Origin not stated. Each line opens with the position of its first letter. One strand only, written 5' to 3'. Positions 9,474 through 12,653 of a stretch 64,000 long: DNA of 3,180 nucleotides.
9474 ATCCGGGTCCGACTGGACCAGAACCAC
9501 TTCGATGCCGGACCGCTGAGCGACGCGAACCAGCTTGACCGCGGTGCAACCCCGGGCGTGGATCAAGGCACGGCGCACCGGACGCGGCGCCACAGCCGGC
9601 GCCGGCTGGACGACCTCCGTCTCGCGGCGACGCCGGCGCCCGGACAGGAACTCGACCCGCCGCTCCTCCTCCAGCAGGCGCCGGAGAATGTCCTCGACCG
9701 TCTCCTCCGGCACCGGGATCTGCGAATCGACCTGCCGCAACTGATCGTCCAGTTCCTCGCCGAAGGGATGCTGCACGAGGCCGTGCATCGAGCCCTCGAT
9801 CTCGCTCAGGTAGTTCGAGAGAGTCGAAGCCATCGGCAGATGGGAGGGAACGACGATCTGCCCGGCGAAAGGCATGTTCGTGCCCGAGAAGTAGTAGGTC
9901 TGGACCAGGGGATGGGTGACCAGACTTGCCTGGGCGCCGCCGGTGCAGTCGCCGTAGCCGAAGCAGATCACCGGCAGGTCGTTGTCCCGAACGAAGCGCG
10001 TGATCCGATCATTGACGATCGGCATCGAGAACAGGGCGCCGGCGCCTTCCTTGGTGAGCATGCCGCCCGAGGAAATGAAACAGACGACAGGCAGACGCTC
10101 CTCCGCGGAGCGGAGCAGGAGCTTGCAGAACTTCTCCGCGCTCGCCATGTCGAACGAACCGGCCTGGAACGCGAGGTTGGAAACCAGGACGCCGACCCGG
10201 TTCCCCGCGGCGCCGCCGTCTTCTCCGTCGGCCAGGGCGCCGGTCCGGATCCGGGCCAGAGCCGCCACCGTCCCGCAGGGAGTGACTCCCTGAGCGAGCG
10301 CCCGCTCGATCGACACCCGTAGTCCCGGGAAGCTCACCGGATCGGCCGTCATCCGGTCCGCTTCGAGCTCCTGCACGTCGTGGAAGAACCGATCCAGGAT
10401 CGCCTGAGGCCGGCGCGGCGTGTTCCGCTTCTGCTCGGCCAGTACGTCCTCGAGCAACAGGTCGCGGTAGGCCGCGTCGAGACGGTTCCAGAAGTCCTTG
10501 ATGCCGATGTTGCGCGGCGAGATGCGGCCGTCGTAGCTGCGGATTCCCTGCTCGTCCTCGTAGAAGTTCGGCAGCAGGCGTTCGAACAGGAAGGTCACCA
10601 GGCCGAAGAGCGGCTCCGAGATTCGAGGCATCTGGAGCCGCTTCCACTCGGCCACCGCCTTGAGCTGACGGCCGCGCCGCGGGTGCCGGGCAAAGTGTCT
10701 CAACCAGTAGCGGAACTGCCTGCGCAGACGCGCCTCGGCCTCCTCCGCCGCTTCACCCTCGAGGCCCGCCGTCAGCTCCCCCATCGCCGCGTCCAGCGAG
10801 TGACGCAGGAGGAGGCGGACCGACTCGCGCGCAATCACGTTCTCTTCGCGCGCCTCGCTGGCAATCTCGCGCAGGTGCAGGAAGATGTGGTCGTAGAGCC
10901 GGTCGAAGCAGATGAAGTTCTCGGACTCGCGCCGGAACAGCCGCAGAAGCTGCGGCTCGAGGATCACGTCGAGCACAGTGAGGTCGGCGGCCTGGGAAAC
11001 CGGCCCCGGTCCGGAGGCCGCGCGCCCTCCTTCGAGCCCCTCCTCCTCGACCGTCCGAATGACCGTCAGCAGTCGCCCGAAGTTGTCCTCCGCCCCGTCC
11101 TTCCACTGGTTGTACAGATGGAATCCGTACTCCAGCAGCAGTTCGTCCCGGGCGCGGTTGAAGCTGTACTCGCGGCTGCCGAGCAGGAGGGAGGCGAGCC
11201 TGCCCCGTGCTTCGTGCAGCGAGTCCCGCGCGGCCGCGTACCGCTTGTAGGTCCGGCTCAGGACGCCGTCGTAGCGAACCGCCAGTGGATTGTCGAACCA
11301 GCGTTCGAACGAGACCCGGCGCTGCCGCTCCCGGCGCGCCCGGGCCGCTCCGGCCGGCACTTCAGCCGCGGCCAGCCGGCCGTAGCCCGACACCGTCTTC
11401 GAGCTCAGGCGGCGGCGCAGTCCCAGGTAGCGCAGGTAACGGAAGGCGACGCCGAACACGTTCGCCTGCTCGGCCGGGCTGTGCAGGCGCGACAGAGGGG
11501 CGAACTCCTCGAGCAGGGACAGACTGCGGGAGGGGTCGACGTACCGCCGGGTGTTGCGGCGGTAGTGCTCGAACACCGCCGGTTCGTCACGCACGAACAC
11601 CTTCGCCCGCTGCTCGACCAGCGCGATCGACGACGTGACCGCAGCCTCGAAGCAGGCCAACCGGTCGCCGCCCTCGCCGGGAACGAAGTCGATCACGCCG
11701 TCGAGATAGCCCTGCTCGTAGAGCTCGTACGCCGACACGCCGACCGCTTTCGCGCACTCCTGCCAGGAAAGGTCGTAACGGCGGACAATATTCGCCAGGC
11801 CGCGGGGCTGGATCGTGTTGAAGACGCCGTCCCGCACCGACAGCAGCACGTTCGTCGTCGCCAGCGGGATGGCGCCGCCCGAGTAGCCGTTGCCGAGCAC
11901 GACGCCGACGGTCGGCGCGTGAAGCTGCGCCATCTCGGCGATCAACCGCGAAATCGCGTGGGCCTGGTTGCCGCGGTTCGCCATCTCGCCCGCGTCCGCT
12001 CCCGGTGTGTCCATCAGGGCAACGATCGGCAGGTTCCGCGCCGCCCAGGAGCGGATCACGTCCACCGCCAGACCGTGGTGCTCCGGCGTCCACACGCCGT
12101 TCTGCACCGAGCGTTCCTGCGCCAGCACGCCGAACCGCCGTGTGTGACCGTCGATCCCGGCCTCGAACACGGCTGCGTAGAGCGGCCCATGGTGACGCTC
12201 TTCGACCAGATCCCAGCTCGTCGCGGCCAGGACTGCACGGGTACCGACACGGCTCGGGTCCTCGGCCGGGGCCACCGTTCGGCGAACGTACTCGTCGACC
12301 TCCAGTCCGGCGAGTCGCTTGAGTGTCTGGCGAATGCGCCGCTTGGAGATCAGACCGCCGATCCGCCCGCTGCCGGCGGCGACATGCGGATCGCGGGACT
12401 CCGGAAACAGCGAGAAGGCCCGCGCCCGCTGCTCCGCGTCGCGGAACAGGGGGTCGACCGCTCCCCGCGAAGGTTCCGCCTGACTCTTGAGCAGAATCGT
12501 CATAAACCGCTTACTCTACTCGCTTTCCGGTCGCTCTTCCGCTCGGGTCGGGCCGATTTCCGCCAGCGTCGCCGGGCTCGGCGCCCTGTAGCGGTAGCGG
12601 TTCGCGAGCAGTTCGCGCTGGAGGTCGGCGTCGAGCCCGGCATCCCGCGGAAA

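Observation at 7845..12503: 1552-aa single-chain biotin-dependent carboxylase with domain order CT-alpha, CT-beta, BC, BCCP (reverse of eukaryotic ACC)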

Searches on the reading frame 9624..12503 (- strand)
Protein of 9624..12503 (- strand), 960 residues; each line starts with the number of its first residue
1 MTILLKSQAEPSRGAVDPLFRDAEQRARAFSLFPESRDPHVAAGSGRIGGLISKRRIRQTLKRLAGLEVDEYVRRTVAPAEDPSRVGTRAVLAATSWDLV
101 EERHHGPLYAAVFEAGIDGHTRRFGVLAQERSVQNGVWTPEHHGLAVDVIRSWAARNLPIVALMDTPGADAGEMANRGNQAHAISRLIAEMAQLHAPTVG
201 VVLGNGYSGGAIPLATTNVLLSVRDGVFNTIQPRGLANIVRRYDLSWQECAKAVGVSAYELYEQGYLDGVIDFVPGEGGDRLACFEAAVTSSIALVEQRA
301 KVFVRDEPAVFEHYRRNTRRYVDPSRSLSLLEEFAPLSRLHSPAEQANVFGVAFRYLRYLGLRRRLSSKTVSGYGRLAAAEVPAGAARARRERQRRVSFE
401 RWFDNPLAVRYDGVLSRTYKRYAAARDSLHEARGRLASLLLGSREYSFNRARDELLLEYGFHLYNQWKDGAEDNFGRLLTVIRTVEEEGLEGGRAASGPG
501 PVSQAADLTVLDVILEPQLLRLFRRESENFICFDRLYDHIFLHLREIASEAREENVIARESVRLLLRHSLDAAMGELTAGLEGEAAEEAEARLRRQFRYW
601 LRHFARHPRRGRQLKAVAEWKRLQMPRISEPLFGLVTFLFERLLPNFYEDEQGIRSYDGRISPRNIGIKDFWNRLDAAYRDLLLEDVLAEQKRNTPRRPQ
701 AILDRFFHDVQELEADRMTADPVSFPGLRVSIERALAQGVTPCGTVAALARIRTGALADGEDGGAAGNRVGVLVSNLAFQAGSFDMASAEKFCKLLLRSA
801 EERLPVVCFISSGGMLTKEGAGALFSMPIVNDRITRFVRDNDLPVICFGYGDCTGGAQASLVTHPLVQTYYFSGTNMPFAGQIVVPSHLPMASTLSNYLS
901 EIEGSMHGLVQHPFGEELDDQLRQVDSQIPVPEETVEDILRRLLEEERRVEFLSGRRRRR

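Call 12: search_solved_structures(query=window:9624-12503:-, max_evalue=0.01, show_alignments=3)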
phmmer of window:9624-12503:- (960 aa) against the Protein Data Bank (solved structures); distinct sequences matched with E-value up to 0.01: 28.
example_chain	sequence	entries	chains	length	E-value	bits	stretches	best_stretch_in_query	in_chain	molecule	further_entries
9kkm_A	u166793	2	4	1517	2.8e-258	862.9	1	16-942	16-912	Acetyl-CoA carboxylase multifunctional enzyme AccADCB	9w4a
9m70_B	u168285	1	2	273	3e-17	65.3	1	136-286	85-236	Acetyl-coenzyme A carboxylase carboxyl transferase subunit alpha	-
2f9i_A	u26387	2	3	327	3.4e-15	58.5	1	136-309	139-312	acetyl-coenzyme A carboxylase carboxyl transferase subunit alpha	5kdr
8uxz_A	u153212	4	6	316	9.5e-14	53.7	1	136-275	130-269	Acetyl-coenzyme A carboxylase carboxyl transferase subunit alpha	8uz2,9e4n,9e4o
2f9y_A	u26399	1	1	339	5.4e-13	51.2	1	136-274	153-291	Acetyl-CoA carboxylase, Carboxyltransferase alpha chain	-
1vrg_A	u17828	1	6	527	6.8e-10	40.9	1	117-262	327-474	propionyl-CoA carboxylase, beta subunit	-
9t97_D4a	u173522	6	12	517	4.9e-09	38.1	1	98-215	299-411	Propionyl-CoA carboxylase beta chain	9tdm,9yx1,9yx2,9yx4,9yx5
9m70_A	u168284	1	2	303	5.3e-06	28.1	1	752-887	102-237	Acetyl-coenzyme A carboxylase carboxyl transferase subunit beta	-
2f9i_B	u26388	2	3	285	6.4e-06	27.8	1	766-863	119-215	acetyl-coenzyme A carboxylase carboxyl transferase subunit beta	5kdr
9wkr_G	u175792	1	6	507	1.8e-05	26.3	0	764-861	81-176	Propionyl-CoA carboxylase beta chain, mitochondrial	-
8sgx_C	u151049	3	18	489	2e-05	26.2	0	770-860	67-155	Propionyl-coa carboxylase beta chain, putative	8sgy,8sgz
7ybu_C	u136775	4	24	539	2.1e-05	26.1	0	763-861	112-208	Propionyl-CoA carboxylase beta chain, mitochondrial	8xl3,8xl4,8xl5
3n6r_B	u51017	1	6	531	0.00022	22.7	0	767-860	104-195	Propionyl-CoA carboxylase, beta subunit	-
7w5u_A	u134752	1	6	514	0.00068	21.1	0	124-259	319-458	Acetyl-CoA carboxylase complex, beta-chain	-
5fif_A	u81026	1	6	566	0.0012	20.2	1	121-218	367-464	Carboxylase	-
1on3_A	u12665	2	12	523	0.0014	20.1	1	115-266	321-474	Methylmalonyl-CoA carboxyltransferase 12S subunit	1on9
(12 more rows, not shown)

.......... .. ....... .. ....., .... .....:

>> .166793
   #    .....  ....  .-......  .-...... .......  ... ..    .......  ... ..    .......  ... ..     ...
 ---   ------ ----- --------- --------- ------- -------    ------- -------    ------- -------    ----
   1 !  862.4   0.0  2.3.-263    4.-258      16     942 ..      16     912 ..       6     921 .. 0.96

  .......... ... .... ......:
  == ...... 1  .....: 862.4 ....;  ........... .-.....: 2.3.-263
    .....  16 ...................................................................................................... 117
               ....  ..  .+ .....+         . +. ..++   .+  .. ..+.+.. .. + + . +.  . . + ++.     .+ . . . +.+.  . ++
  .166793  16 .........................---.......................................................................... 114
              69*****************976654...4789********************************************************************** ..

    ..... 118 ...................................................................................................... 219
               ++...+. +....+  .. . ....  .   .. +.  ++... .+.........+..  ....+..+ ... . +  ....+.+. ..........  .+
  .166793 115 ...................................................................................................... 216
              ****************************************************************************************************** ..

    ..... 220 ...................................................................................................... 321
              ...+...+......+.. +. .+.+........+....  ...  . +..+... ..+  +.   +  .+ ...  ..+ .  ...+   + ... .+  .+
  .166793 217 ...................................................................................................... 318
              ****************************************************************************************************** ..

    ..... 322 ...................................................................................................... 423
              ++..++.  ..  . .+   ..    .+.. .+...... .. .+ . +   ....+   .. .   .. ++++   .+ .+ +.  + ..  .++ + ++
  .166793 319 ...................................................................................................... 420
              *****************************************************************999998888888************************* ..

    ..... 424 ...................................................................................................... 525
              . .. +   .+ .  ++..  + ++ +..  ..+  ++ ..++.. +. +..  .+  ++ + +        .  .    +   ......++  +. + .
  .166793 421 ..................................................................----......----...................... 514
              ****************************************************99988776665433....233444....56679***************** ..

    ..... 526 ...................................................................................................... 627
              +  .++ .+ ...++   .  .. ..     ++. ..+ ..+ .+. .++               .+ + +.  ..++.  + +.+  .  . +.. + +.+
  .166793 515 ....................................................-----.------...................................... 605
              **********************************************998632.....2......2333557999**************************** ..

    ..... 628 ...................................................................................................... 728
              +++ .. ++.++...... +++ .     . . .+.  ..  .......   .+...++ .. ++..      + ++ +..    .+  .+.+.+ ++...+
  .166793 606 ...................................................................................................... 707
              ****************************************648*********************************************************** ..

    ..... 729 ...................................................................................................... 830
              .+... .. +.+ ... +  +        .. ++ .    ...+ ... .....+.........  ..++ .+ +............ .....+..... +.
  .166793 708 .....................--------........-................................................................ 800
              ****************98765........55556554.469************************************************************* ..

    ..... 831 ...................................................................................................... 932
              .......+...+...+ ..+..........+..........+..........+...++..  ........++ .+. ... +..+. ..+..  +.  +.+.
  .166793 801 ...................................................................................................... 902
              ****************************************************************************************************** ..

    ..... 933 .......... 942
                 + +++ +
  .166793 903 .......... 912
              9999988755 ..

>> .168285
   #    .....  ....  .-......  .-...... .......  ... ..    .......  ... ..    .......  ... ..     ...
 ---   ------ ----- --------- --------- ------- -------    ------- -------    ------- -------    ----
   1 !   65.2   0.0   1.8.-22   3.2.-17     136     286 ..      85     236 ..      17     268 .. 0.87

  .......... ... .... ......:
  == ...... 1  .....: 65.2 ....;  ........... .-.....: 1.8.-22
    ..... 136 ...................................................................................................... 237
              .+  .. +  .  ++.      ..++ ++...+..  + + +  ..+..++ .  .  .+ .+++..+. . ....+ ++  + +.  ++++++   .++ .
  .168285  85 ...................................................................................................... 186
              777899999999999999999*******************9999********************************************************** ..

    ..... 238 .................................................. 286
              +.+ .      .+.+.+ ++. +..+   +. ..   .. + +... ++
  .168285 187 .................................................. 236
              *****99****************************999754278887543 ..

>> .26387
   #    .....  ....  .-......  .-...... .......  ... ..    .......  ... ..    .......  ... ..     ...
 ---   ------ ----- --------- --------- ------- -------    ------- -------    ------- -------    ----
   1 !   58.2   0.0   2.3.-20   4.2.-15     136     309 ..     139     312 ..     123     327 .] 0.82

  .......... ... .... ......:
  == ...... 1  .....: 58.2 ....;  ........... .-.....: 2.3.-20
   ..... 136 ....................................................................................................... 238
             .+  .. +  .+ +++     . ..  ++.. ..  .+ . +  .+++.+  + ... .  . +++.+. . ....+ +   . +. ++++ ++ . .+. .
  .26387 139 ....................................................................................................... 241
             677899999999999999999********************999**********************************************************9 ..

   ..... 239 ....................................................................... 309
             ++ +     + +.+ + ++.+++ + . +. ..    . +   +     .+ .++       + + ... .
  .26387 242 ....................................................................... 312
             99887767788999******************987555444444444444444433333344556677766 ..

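Call 46: predict_structure(alignment_id=A2)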
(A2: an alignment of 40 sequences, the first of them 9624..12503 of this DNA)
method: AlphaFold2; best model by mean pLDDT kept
length: 960 residues; sequences in the alignment: 40
mean_pLDDT: 80.2   pTM: 0.76
mean pLDDT of the five models: 80.2, 79.0, 78.9, 76.9, 75.7
residues with pLDDT >= 90: 321; 70-90: 442; 50-70: 113; < 50: 84
segments of 3 or more residues with pLDDT < 50: 1-13, 36-45, 231-235, 377-379, 492-502, 757-765, 814-819, 878-888, 952-960
pLDDT, mean of each block of 10 residues (from residue 1): 31 65 83 54 61 94 91 90 89 97 94 93 95 83 92 92 78 67 85 92 77 87 83 52 74 85 88 95 97 93 91 86 78 67 75 92 83 65 67 83 88 91 88 74 85 94 88 90 82 41 67 90 94 91 86 93 92 86 87 92 90 85 75 90 91 91 86 88 82 77 91 87 63 82 89 62 58 82 68 91 89 50 73 84 83 64 85 61 42 53 72 85 84 87 69 44
secondary structure, 60 per line:
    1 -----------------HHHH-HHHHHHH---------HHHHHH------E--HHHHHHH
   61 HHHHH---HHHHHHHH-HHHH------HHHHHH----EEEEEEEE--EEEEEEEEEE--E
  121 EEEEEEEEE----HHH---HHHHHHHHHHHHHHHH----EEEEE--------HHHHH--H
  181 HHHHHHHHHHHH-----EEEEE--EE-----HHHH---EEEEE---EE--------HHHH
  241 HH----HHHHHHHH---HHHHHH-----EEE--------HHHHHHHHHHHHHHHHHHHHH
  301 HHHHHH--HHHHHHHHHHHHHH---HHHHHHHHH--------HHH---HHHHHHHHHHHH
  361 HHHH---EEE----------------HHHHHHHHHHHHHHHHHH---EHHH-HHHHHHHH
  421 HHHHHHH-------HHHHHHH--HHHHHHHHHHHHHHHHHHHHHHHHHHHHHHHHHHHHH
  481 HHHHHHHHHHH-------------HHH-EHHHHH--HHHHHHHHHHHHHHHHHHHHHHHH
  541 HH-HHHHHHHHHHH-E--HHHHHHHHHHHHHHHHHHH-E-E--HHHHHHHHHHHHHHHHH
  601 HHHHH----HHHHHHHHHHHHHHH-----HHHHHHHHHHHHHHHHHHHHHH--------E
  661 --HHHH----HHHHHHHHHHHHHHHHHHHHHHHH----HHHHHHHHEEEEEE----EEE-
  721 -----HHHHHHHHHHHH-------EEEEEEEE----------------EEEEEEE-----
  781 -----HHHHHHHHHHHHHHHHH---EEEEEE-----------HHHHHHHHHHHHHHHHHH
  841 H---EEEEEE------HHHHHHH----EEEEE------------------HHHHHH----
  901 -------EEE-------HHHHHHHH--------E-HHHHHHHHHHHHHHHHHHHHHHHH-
elements in order (helices of 4 or more, strands of 3 or more residues): H18-21 H23-29 H39-44 H54-65 H69-76 H78-81 H88-93 E98-105 E108-117 E120-129 H140-155 E160-164 H173-177 H180-192 E198-202 H212-215 E219-223 H237-242 H247-254 H258-263 E269-271 H280-306 H309-322 H326-334 H349-364 E368-370 H387-404 H413-427 H435-441 H444-491 H510-514 H517-542 H544-554 H559-577 H584-605 H610-624 H630-651 H663-666 H671-694 H699-706 E707-712 E717-719 H726-737 E745-752 E769-775 H786-802 E806-811 H823-841 E845-850 H857-863 E868-872 H891-896 E908-910 H918-925 H936-959

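Call 49: fold_search(model_id=the predicted structure, library=pdb)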
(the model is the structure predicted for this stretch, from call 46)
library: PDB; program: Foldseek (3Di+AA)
matches with E <= 10: 1038; with E <= 0.001: 151
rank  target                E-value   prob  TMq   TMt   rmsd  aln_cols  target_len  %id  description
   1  9kkm_A                1.2e-69  1.00  0.79  0.57   5.1       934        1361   45  cryo-EM structure of acetyl-CoA carboxyltransferase holoenzyme dimer from Shewanella oneidensis, mutant E1238A, comple (released 2025-11-19)
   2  9a4k_B                5.8e-10  1.00  0.21  0.55  16.4       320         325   20  Integrative model of ACCD-ACCA by crosslinking MS and deep learning (released 2024-09-18)
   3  2f9i_A                2.5e-09  1.00  0.21  0.59  16.1       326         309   21  Crystal Structure of the carboxyltransferase subunit of ACC from Staphylococcus aureus (released 2006-12-05)
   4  5kdr_A                4.7e-09  1.00  0.22  0.61   6.0       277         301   24  The crystal structure of carboxyltransferase from Staphylococcus Aureus bound to the antimicrobial agent moiramide B. (released 2016-08-10)
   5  9m70_B                4.7e-09  1.00  0.20  0.65   7.4       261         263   25  Crystal Structure of the Carboxyltransferase Subunit of Acetyl-CoA carboxylase from Chloroflexus aurantiacus (released 2026-03-11)
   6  9m70_D                5.4e-09  1.00  0.21  0.69   4.3       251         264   25  Crystal Structure of the Carboxyltransferase Subunit of Acetyl-CoA carboxylase from Chloroflexus aurantiacus (released 2026-03-11)
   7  8uz2_A                8.8e-09  1.00  0.20  0.56  15.5       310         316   21  E. coli acetyl-CoA carboxylase, narrow helical local reconstruction, 3.18 Angstrom (released 2024-11-20)
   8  2f9i_C                1.0e-08  1.00  0.22  0.62   6.0       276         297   24  Crystal Structure of the carboxyltransferase subunit of ACC from Staphylococcus aureus (released 2006-12-05)
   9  2f9y_A                2.0e-08  1.00  0.20  0.58   8.1       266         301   21  The Crystal Structure of The Carboxyltransferase Subunit of ACC from Escherichia coli (released 2006-12-12)
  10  8rth_B                5.6e-06  1.00  0.15  0.25  20.7       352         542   17  Trypanosoma brucei 3-methylcrotonyl-CoA carboxylase (released 2024-04-17)
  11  5ing_E                5.8e-06  1.00  0.18  0.34   6.4       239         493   19  A crotonyl-CoA reductase-carboxylase independent pathway for assembly of unusual alkylmalonyl-CoA polyketide synthase  (released 2016-12-28)
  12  4l6w_A                5.8e-06  1.00  0.18  0.39   5.2       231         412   18  Carboxyltransferase subunit (AccD6) of Mycobacterium tuberculosis acetyl-CoA carboxylase (released 2013-07-03)
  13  9yx2_F                7.0e-06  1.00  0.18  0.32   7.0       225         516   20  Structure of the long chain acyl-CoA carboxylase complex from Mycobacterium smegmatis with ATP, bicarbonate, and propi (released 2025-11-26)
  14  5fif_F                7.3e-06  1.00  0.19  0.35   4.2       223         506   23  Carboxyltransferase domain of a single-chain bacterial carboxylase (released 2016-07-20)
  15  5fif_C                7.3e-06  1.00  0.19  0.35   4.3       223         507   23  Carboxyltransferase domain of a single-chain bacterial carboxylase (released 2016-07-20)
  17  5fif_D                8.7e-06  1.00  0.19  0.33   4.8       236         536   22  Carboxyltransferase domain of a single-chain bacterial carboxylase (released 2016-07-20)
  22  5vip_B                1.2e-05  1.00  0.16  0.63   8.4       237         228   16  Crystal structure of Pseudomonas malonate decarboxylase MdcD-MdcE hetero-dimer (released 2017-08-16)
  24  1on3_A                1.3e-05  1.00  0.20  0.35   6.4       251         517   16  Transcarboxylase 12S crystal structure: hexamer assembly and substrate binding to a multienzyme core (with methylmalon (released 2003-05-20)
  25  5fif_A                1.5e-05  1.00  0.18  0.33   5.1       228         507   22  Carboxyltransferase domain of a single-chain bacterial carboxylase (released 2016-07-20)
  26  1on3_D                1.6e-05  1.00  0.20  0.37   6.2       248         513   18  Transcarboxylase 12S crystal structure: hexamer assembly and substrate binding to a multienzyme core (with methylmalon (released 2003-05-20)
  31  5vip_D                1.7e-05  1.00  0.17  0.55   9.1       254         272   16  Crystal structure of Pseudomonas malonate decarboxylase MdcD-MdcE hetero-dimer (released 2017-08-16)
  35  1on3_E                2.0e-05  1.00  0.20  0.36   6.4       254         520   17  Transcarboxylase 12S crystal structure: hexamer assembly and substrate binding to a multienzyme core (with methylmalon (released 2003-05-20)
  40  1on3_B                2.2e-05  1.00  0.19  0.35   4.0       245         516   17  Transcarboxylase 12S crystal structure: hexamer assembly and substrate binding to a multienzyme core (with methylmalon (released 2003-05-20)
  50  5fif_E                3.2e-05  1.00  0.19  0.34   4.1       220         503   22  Carboxyltransferase domain of a single-chain bacterial carboxylase (released 2016-07-20)
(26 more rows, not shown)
